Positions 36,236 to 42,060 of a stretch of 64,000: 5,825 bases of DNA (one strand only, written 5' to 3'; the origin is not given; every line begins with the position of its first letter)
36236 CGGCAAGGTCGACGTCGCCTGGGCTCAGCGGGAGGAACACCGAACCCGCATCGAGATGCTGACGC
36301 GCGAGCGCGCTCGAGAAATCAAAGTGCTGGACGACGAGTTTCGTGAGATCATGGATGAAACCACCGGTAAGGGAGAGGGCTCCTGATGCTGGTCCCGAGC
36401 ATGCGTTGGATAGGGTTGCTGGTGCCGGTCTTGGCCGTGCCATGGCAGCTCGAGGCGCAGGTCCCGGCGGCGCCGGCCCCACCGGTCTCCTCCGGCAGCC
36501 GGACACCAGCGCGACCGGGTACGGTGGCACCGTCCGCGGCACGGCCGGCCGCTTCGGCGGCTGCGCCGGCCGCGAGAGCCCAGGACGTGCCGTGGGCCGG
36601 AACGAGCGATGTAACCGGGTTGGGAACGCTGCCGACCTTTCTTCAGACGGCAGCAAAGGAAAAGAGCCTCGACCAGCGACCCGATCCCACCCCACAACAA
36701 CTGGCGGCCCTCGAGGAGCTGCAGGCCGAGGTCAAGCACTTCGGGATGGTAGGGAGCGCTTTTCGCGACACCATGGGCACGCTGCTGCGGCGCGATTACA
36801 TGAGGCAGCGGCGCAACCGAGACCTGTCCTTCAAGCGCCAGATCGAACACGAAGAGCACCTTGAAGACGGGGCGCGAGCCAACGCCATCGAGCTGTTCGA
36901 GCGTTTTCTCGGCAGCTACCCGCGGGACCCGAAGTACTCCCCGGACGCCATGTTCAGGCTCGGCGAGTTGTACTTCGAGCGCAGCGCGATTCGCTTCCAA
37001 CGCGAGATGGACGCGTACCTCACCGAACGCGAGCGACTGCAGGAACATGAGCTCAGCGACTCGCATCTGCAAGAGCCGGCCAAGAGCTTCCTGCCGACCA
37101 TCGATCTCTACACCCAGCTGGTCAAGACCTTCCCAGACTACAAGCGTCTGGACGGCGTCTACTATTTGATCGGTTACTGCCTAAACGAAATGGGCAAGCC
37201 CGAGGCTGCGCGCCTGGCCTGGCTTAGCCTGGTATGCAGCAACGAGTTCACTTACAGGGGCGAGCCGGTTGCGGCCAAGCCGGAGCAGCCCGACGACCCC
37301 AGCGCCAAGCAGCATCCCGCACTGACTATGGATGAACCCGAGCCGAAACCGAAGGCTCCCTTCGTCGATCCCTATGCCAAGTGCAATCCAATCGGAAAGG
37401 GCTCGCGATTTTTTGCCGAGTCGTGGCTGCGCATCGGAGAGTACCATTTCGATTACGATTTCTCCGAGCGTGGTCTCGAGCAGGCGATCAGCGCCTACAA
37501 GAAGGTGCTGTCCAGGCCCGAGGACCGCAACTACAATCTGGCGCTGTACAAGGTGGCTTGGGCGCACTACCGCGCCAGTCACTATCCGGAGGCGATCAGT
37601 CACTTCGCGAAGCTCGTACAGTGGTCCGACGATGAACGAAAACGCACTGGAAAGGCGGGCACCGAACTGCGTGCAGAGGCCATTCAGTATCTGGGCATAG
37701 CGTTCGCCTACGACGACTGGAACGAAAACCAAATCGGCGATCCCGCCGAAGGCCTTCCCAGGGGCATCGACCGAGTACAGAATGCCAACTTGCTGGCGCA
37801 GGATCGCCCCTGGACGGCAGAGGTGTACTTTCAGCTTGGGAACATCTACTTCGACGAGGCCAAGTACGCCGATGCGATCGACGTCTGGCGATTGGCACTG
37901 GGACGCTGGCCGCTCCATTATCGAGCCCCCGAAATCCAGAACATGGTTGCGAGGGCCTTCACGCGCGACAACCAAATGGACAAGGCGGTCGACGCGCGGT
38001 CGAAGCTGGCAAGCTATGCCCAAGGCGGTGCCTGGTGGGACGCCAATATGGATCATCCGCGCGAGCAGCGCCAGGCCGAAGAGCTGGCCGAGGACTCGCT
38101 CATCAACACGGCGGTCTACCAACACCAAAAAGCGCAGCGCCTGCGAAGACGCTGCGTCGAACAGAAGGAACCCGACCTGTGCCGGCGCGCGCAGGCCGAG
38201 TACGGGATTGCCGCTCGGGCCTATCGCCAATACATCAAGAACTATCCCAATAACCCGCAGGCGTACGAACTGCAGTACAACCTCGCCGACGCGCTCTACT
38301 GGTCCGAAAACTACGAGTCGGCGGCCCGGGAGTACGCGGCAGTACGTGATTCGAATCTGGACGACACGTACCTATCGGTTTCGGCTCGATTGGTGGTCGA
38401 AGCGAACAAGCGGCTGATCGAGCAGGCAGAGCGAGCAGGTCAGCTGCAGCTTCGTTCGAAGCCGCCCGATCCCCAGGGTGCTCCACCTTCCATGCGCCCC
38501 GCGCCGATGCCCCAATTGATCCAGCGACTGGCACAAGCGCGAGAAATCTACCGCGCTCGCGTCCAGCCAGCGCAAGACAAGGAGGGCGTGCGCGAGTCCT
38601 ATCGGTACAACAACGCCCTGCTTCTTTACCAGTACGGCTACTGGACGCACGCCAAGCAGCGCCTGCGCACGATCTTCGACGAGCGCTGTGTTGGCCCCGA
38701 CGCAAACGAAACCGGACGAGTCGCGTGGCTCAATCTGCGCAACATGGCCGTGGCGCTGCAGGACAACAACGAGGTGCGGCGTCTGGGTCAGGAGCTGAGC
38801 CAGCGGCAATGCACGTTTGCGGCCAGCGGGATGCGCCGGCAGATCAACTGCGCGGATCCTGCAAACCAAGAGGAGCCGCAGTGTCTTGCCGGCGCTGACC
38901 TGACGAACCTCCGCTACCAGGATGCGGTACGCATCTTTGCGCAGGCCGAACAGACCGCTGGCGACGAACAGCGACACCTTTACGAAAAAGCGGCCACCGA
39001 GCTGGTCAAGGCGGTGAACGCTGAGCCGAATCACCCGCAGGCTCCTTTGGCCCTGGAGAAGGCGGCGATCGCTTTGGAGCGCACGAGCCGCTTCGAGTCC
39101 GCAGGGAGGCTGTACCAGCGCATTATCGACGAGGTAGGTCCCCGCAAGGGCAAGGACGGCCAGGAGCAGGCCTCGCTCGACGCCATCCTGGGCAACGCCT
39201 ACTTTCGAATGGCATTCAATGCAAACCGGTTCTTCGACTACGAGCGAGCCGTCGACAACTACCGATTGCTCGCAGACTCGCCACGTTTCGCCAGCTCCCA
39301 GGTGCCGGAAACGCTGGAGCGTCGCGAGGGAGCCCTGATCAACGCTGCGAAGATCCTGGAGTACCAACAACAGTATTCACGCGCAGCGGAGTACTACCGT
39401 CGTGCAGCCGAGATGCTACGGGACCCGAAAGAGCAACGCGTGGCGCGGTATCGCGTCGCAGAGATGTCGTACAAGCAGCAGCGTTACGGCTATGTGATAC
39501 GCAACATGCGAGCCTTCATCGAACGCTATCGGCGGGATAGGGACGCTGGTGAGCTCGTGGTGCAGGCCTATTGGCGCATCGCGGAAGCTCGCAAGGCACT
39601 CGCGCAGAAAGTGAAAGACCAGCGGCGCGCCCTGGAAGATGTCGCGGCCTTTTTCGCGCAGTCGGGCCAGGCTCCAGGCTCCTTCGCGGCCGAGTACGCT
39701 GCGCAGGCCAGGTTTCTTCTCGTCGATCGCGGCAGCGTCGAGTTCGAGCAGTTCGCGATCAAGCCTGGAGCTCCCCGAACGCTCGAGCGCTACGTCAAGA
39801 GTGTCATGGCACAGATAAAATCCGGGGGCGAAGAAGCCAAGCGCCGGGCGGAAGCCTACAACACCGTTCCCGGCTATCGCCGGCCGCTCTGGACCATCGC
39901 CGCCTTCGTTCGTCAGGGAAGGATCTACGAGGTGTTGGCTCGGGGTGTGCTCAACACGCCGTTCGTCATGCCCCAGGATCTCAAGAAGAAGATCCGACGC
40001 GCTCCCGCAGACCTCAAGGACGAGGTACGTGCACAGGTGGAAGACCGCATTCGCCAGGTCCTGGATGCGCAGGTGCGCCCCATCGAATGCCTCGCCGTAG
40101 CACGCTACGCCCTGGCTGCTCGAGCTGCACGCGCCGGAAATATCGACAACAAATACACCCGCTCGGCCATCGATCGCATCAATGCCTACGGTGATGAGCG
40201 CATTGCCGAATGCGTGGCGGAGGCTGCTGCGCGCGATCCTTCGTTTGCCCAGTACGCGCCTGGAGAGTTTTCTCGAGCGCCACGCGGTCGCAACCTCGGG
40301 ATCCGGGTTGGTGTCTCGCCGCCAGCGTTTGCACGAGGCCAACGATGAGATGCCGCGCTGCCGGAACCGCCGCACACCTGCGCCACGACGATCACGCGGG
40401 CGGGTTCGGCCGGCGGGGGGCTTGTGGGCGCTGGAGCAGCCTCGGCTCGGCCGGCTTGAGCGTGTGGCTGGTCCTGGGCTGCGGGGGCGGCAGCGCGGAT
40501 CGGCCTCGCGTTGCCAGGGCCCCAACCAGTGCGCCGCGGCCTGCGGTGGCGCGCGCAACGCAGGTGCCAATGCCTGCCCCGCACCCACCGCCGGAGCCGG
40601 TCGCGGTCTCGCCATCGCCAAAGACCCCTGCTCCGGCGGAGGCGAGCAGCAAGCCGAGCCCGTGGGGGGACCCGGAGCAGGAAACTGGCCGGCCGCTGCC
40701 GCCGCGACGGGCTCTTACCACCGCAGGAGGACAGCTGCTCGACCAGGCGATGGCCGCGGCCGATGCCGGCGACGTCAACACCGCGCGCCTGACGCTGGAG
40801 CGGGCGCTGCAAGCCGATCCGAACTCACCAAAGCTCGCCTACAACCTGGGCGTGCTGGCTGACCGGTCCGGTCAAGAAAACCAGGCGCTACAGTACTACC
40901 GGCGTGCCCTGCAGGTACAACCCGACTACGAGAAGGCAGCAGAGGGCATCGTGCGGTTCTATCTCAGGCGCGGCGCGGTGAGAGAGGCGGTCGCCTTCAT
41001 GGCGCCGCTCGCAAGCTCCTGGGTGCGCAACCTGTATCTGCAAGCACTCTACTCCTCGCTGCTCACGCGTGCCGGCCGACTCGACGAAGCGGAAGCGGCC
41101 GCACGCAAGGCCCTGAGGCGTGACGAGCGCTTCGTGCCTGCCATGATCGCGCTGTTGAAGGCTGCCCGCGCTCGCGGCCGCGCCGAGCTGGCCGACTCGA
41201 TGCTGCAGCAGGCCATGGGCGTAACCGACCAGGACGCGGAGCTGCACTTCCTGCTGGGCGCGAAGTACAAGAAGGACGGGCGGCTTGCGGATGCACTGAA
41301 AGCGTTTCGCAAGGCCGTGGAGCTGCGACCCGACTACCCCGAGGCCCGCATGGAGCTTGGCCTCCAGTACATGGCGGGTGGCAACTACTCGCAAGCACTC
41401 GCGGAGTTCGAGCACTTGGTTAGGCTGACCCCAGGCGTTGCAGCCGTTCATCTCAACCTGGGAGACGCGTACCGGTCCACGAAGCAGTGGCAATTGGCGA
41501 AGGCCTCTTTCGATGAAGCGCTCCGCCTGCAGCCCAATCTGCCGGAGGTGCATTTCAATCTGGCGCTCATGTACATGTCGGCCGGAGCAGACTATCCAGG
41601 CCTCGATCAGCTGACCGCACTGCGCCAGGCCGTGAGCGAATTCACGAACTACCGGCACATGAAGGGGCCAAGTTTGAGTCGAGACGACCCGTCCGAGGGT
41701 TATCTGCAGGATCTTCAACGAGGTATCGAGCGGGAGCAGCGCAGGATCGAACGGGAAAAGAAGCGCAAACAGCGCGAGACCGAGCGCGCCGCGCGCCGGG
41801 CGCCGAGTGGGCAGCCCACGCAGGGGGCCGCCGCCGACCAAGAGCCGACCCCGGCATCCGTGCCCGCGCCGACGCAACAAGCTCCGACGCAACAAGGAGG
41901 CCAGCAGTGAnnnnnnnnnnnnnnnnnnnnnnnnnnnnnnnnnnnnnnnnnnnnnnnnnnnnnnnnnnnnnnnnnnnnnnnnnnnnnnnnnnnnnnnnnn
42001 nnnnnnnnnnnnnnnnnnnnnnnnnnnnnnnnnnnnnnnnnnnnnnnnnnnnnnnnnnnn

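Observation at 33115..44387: Seven-gene, translationally coupled Glt/Nfs-like trans-envelope operon with non-canonical composition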

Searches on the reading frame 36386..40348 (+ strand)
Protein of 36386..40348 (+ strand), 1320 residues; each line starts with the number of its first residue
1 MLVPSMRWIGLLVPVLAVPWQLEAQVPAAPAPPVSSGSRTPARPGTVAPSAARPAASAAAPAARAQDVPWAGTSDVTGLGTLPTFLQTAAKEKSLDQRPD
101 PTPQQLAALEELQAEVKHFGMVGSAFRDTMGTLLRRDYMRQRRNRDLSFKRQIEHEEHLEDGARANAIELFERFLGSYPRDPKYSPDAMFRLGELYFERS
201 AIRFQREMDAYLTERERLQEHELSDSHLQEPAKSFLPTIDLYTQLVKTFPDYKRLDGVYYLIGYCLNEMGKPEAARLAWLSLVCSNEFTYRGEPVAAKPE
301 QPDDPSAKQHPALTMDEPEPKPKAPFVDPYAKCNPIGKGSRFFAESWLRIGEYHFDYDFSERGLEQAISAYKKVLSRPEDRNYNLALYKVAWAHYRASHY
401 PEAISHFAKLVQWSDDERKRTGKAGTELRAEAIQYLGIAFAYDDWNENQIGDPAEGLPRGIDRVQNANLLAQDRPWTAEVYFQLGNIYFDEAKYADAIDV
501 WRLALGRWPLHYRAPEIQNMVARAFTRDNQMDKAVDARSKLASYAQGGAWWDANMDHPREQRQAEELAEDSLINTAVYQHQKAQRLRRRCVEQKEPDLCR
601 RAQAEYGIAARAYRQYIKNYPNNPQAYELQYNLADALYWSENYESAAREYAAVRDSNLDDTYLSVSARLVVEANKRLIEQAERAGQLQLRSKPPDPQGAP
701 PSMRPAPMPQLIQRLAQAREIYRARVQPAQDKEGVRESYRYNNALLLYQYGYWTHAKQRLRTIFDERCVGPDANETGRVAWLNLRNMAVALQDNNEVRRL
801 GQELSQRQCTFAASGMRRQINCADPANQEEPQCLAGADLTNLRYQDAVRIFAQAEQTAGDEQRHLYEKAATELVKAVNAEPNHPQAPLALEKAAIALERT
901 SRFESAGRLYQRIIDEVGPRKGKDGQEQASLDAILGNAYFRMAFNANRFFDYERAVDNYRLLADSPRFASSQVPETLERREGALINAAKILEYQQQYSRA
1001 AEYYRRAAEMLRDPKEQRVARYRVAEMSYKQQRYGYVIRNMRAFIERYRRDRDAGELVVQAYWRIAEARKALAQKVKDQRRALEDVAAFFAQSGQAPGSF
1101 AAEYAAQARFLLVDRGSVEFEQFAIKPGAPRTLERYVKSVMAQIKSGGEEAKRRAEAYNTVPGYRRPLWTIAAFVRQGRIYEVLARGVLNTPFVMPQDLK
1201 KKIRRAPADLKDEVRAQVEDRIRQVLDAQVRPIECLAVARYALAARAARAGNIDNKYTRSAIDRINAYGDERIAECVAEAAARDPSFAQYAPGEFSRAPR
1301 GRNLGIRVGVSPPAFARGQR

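Call 4: search_protein_families(library=pfam, proteins=[window:36386-40348:+], max_evalue=0.01)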
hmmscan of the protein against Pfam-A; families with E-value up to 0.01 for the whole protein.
window:36386-40348:+ (1320 aa): 8 families
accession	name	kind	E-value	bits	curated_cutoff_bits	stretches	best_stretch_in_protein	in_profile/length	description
PF13174.12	TPR_6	-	1.6e-09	38.2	26.3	0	599-622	9-32/33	Tetratricopeptide repeat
PF13432.12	TPR_16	-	5.5e-09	36.7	32.7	1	602-652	9-56/65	Tetratricopeptide repeat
PF14559.12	TPR_19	-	1.3e-08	35.5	25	0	609-664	10-63/68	Tetratricopeptide repeat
PF13424.12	TPR_12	-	9.8e-07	29.3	30.1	0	477-535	2-65/77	Tetratricopeptide repeat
PF13176.12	TPR_7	-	2.4e-05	24.5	27.9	0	983-1016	1-34/36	Tetratricopeptide repeat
PF00515.34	TPR_1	-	0.00044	20.4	27.8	0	478-505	1-28/34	Tetratricopeptide repeat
PF07719.23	TPR_2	-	0.0026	18.2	27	0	478-505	1-28/34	Tetratricopeptide repeat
PF13181.12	TPR_8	-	0.0067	17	25.7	0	478-504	1-27/34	Tetratricopeptide repeat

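Call 5: search_protein_families(library=ncbifam, proteins=[window:36386-40348:+], max_evalue=0.01)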
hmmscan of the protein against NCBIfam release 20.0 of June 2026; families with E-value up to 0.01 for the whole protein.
window:36386-40348:+ (1320 aa): 2 families
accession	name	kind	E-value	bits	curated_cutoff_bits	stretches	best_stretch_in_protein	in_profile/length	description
TIGR02795.1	tol_pal_ybgF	equivalog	5.1e-24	85.1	90.1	2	603-654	15-66/119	tol-pal system protein YbgF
TIGR03302.1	OM_YfiO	subfamily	5.3e-07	29.4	81.4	0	603-650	46-93/239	outer membrane protein assembly factor BamD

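Call 6: find_encoding_contigs(protein=window:36386-40348:+, flank=10000, max_places=4)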
Protein window:36386-40348:+ (1320 aa): 1 contig read that carries it; 1 place shown.
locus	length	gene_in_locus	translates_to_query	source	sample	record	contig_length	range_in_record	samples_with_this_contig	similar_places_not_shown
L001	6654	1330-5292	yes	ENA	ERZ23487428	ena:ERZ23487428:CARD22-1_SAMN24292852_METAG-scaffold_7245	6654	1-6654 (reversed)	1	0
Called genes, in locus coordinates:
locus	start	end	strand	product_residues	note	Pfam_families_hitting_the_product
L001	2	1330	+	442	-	?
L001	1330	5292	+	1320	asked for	PF13174:TPR_6 (faint), PF13176:TPR_7 (faint), PF13432:TPR_16 (faint), PF13424:TPR_12 (faint)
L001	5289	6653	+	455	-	?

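Call 85: search_protein_families(library=ncbifam, proteins=[window:36386-40348:+], max_evalue=0.1)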
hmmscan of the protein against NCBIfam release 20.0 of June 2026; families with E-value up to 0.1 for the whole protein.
window:36386-40348:+ (1320 aa): 3 families
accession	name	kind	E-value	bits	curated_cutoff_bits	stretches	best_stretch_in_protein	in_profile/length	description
TIGR02795.1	tol_pal_ybgF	equivalog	5.1e-24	85.1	90.1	4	603-654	15-66/119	tol-pal system protein YbgF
TIGR03302.1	OM_YfiO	subfamily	5.3e-07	29.4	81.4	1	603-650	46-93/239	outer membrane protein assembly factor BamD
NF008354.0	PRK11143.1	equivalog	0.055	12.4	254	0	239-269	82-112/359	glycerophosphodiester phosphodiesterase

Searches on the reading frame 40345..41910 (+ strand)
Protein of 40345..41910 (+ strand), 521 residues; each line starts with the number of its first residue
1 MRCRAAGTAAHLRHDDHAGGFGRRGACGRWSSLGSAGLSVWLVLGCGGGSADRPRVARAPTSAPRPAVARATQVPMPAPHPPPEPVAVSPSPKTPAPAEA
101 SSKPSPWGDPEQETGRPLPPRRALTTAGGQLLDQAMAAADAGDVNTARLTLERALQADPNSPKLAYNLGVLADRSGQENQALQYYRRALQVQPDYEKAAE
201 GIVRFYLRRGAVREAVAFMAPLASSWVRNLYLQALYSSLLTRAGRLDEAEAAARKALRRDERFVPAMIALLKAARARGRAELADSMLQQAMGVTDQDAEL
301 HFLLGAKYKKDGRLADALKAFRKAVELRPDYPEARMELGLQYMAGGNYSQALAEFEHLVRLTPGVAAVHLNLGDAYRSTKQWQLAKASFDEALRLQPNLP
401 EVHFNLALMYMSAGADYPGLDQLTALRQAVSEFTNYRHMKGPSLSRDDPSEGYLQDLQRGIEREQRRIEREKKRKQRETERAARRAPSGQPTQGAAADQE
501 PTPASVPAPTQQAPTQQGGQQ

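Call 4: search_protein_families(library=pfam, proteins=[window:40345-41910:+], max_evalue=0.01)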
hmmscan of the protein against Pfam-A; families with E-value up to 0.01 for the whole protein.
window:40345-41910:+ (521 aa): 25 families
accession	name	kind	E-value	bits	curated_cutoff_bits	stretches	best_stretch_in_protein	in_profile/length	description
PF07719.23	TPR_2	-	1.4e-31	106.4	27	4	298-331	1-34/34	Tetratricopeptide repeat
PF13414.12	TPR_11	-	1.2e-27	95.7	26.8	3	373-412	1-40/42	TPR repeat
PF00515.34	TPR_1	-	2.7e-27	93.9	27.8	3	298-331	1-34/34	Tetratricopeptide repeat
PF14559.12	TPR_19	-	1.7e-24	86.3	25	4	311-369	4-62/68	Tetratricopeptide repeat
PF13181.12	TPR_8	-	6.2e-23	79.4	25.7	3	164-195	3-34/34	Tetratricopeptide repeat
PF13428.12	TPR_14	-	4.3e-21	73.7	23.5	4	299-339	2-42/44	Tetratricopeptide repeat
PF13432.12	TPR_16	-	1.5e-20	73.7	32.7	3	337-400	2-65/65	Tetratricopeptide repeat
PF13431.12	TPR_17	-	9.9e-20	69.6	24.4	1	151-183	2-34/34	Tetratricopeptide repeat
PF13371.12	TPR_9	-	1.6e-12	47.6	35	2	309-364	6-61/73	Tetratricopeptide repeat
PF13424.12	TPR_12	-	1.9e-12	47.6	30.1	2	336-396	7-75/77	Tetratricopeptide repeat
PF23914.1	TPR_CcmH_CycH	-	1.3e-09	38.5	42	0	136-194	95-153/158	Cytochrome c-type biogenesis protein H TPR domain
PF24575.1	TPR_Slam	-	4.3e-09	37.2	35.2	0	295-355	43-104/104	Surface lipoprotein assembly modifier, N-terminal TPR repeats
PF13174.12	TPR_6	-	2.7e-08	34.4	26.3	0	131-161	3-33/33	Tetratricopeptide repeat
PF13176.12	TPR_7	-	2.8e-07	30.5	27.9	0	166-196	3-33/36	Tetratricopeptide repeat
PF14561.12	TPR_20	-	3.7e-07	30.8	25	1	317-360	7-50/90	Tetratricopeptide repeat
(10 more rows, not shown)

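Call 5: search_protein_families(library=ncbifam, proteins=[window:40345-41910:+], max_evalue=0.01)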
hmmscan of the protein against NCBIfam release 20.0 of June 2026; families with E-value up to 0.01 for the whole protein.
window:40345-41910:+ (521 aa): 38 families (the best 25 are shown)
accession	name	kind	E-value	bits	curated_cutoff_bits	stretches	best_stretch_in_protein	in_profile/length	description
NF033758.1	gliding_GltE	equivalog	3.1e-34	118.7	225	1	150-482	74-399/411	adventurous gliding motility TPR repeat lipoprotein GltE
NF040959.1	MamA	equivalog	2.9e-28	98.7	200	2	273-414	46-187/204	magnetosome protein MamA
TIGR02917.1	PEP_TPR_lipo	equivalog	5.6e-27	94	312.2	2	242-413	511-682/899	XrtA/PEP-CTERM system TPR-repeat protein PrsT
TIGR02521.1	type_IV_pilW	equivalog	7.3e-27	94.4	154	4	333-405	32-104/234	type IV pilus biogenesis/stability protein PilW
NF033762.1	social_mot_Tgl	equivalog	1.8e-19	70.1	225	3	296-393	29-127/252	social motility TPR repeat lipoprotein Tgl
NF047371.1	FlcA_CTERM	equivalog_domain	6.3e-15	54.7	300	2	124-194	303-379/646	periplasmic flagellar collar protein FlcA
NF033920.0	C39_PA2778_fam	equivalog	2.9e-14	53.1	150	1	308-397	166-255/255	PA2778 family cysteine peptidase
NF008391.2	PRK11189.1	equivalog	6e-13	48.9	250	1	286-373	53-140/297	lipoprotein NlpI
TIGR02552.1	LcrH_SycD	equivalog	6.4e-13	48.6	104.8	1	339-423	25-109/136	SycD/LcrH family type III secretion system chaperone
NF047507.1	TPR_BatC_Lepto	exception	2.5e-12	46.7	175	1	137-200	67-134/214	TPR repeat-containing protein BatC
NF008757.0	PRK11788.1-5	equivalog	6.2e-12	45.3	363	2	133-260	185-312/388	lipopolysaccharide assembly protein LapB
NF002725.1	PRK02603.1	equivalog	1.9e-11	44.3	143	2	135-212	42-122/173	photosystem I assembly protein Ycf3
NF008520.0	PRK11447.1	equivalog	6.4e-11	40.8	858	2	131-231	354-453/1157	cellulose synthase complex outer membrane protein BcsC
NF008755.0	PRK11788.1-3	equivalog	1.9e-10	40.6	430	1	133-281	185-332/388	lipopolysaccharide assembly protein LapB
TIGR03939.1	PGA_TPR_OMP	equivalog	5.6e-10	38.1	366.65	2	348-461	69-181/800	poly-beta-1,6 N-acetyl-D-glucosamine export porin PgaA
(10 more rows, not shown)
